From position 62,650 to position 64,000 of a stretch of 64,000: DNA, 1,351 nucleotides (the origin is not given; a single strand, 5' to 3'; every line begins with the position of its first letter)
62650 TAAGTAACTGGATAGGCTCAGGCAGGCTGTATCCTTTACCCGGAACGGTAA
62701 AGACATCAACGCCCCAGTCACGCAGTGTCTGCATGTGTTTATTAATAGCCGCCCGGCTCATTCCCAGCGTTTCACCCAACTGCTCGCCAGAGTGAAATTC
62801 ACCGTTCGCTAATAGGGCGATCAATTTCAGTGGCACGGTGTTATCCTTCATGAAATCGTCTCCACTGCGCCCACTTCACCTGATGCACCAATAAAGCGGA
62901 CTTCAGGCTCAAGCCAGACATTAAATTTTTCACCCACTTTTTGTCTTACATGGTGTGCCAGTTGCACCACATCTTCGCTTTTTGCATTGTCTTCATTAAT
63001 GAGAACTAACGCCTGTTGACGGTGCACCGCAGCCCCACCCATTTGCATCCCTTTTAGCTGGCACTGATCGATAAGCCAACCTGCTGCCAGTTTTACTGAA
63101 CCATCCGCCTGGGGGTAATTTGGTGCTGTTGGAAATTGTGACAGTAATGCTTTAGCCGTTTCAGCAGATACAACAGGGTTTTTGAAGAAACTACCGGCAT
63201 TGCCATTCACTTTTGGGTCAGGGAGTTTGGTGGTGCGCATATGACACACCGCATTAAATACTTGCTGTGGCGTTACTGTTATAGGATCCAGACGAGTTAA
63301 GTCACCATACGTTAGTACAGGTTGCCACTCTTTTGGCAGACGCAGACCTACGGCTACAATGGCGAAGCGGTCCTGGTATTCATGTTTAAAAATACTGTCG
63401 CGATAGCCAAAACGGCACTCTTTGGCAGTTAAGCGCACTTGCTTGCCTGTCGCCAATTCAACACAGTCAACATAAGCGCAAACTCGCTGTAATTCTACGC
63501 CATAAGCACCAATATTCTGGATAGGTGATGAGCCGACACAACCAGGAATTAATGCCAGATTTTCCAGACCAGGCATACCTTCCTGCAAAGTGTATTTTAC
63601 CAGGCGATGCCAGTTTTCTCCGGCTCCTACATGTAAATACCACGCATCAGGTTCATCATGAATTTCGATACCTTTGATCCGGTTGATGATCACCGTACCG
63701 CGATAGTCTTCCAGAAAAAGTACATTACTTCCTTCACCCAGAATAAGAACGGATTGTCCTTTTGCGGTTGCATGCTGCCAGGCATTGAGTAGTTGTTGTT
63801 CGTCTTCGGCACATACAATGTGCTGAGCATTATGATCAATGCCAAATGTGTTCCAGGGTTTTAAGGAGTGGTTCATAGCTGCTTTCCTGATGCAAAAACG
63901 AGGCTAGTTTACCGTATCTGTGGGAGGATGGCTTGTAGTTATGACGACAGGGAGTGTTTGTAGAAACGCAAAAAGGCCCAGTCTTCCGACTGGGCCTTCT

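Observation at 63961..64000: rRNA-operon terminator hairpin near murB looks like a T1/T2 hybrid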

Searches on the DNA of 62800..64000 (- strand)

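Call 6: search_dna_similar(query=window:62800-64000:-, collection=ecoli_genomes, mode=near, max_rows=30)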
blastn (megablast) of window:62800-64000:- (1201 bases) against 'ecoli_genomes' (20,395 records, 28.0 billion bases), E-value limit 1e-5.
Records with a match: 5420; places in all: 6366; records where one place covers at least 80% of the query: 5420.
Genomes with a match: 5420 of 5426; with a place that covers at least 80% of the query: 5420. Places per genome that has any: lowest 1, median 1, highest 3. On chromosomes: 6364 places; on plasmids: 2.
Best place of each record, by identity: >=99% 101; 95-99% 5119; 90-95% 200.
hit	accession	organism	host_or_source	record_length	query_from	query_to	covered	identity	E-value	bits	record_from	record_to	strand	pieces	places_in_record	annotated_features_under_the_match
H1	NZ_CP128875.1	Escherichia coli strain TUM14771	Homo sapiens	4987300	1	1201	100%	100.0%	0e+0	2218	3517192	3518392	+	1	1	murB: UDP-N-acetylmuramate dehydrogenase | birA: bifunctional biotin--[acetyl-CoA-carboxylase] ligase/biotin operon ...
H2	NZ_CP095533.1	Escherichia coli strain GN02461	Homo sapiens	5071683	1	1201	100%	100.0%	0e+0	2218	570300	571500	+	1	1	murB: UDP-N-acetylmuramate dehydrogenase | birA: bifunctional biotin--[acetyl-CoA-carboxylase] ligase/biotin operon ...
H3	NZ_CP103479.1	Escherichia coli strain 4621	Homo sapiens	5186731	1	1201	100%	100.0%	0e+0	2218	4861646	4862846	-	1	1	murB: UDP-N-acetylmuramate dehydrogenase | birA: bifunctional biotin--[acetyl-CoA-carboxylase] ligase/biotin operon ...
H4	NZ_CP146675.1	Escherichia coli strain MS 69-1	Homo sapiens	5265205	1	1201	100%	100.0%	0e+0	2218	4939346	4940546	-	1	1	murB: UDP-N-acetylmuramate dehydrogenase | birA: bifunctional biotin--[acetyl-CoA-carboxylase] ligase/biotin operon ...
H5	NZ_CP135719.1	Escherichia coli strain TUM1226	missing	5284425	1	1201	100%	100.0%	0e+0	2218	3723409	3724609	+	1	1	murB: UDP-N-acetylmuramate dehydrogenase | birA: bifunctional biotin--[acetyl-CoA-carboxylase] ligase/biotin operon ...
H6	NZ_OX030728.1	Escherichia coli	Homo sapiens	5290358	1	1201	100%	100.0%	0e+0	2218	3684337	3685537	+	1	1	murB: UDP-N-acetylmuramate dehydrogenase | birA: bifunctional biotin--[acetyl-CoA-carboxylase] ligase/biotin operon ...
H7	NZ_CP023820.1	Escherichia coli strain 7/2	Homo sapiens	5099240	1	1201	100%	99.9%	0e+0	2213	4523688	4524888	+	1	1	murB: UDP-N-acetylmuramate dehydrogenase | birA: bifunctional biotin--[acetyl-CoA-carboxylase] ligase/biotin operon ...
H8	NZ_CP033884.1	Escherichia coli strain 50579417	Homo sapiens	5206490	1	1201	100%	99.9%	0e+0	2213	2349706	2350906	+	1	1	murB: UDP-N-acetylmuramate dehydrogenase | birA: bifunctional biotin--[acetyl-CoA-carboxylase] ligase/biotin operon ...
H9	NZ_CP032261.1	Escherichia coli strain AR_0067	missing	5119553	1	1201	100%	99.9%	0e+0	2213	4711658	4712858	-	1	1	murB: UDP-N-acetylmuramate dehydrogenase | birA: bifunctional biotin--[acetyl-CoA-carboxylase] ligase/biotin operon ...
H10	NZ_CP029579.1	Escherichia coli strain DA33137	Homo sapiens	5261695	1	1201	100%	99.9%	0e+0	2213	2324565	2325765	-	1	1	murB: UDP-N-acetylmuramate dehydrogenase | birA: bifunctional biotin--[acetyl-CoA-carboxylase] ligase/biotin operon ...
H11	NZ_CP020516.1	Escherichia coli strain 222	Homo sapiens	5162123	1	1201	100%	99.9%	0e+0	2213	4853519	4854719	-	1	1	murB: UDP-N-acetylmuramate dehydrogenase | birA: bifunctional biotin--[acetyl-CoA-carboxylase] ligase/biotin operon ...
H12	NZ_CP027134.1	Escherichia coli strain AR_0372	missing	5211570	1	1201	100%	99.9%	0e+0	2213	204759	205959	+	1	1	murB: UDP-N-acetylmuramate dehydrogenase | birA: bifunctional biotin--[acetyl-CoA-carboxylase] ligase/biotin operon ...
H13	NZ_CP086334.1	Escherichia coli strain EBJ003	Homo sapiens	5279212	1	1201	100%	99.9%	0e+0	2213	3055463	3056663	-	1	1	murB: UDP-N-acetylmuramate dehydrogenase | birA: bifunctional biotin--[acetyl-CoA-carboxylase] ligase/biotin operon ...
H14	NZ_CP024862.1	Escherichia coli strain AR_0015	missing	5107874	1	1201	100%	99.9%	0e+0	2213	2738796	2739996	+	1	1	murB: UDP-N-acetylmuramate dehydrogenase | birA: bifunctional biotin--[acetyl-CoA-carboxylase] ligase/biotin operon ...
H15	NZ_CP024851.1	Escherichia coli strain AR_0006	missing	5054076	1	1201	100%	99.9%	0e+0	2213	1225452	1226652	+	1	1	murB: UDP-N-acetylmuramate dehydrogenase | birA: bifunctional biotin--[acetyl-CoA-carboxylase] ligase/biotin operon ...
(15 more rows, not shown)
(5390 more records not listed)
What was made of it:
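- Six independent complete genomes are 100% identical over 1.2 kb that includes the hairpin (call 6).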

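Call 7: get_annotated_region(hit=H1, flank=7000)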
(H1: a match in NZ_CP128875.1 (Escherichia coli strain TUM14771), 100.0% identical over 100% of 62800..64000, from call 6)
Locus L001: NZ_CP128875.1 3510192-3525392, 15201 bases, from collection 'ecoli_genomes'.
description: Escherichia coli strain TUM14771 chromosome, complete genome
organism: Escherichia coli strain TUM14771 (NCBI taxid 562)
replicon: chromosome; assembly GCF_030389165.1
host: Homo sapiens; source: feces; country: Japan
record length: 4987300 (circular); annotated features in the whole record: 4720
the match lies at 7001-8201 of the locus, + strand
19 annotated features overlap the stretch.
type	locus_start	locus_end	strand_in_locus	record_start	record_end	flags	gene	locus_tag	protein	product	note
CDS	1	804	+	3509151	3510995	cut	btuB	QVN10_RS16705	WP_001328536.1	TonB-dependent vitamin B12 receptor BtuB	-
CDS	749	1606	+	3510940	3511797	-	murI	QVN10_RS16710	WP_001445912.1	glutamate racemase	-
rRNA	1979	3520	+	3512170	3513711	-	-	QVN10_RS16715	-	16S ribosomal RNA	-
tRNA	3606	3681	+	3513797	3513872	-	-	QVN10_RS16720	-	tRNA-Glu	-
rRNA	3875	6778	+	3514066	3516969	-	-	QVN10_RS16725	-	23S ribosomal RNA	-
rRNA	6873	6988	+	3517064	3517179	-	rrf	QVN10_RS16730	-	5S ribosomal RNA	-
CDS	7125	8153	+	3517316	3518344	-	murB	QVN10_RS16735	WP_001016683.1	UDP-N-acetylmuramate dehydrogenase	-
CDS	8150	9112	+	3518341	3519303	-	birA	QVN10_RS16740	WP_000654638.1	bifunctional biotin--[acetyl-CoA-carboxylase] ligase/biotin operon repressor BirA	-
CDS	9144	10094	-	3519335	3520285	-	coaA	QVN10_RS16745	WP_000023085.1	type I pantothenate kinase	-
tRNA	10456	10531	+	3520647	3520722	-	-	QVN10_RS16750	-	tRNA-Thr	-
tRNA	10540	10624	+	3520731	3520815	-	-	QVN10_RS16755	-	tRNA-Tyr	-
tRNA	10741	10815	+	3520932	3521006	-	-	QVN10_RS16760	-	tRNA-Gly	-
tRNA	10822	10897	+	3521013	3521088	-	-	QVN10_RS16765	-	tRNA-Thr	-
CDS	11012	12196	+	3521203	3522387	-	tuf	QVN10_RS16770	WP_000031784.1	elongation factor Tu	-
CDS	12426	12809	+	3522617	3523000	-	secE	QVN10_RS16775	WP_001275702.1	preprotein translocase subunit SecE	-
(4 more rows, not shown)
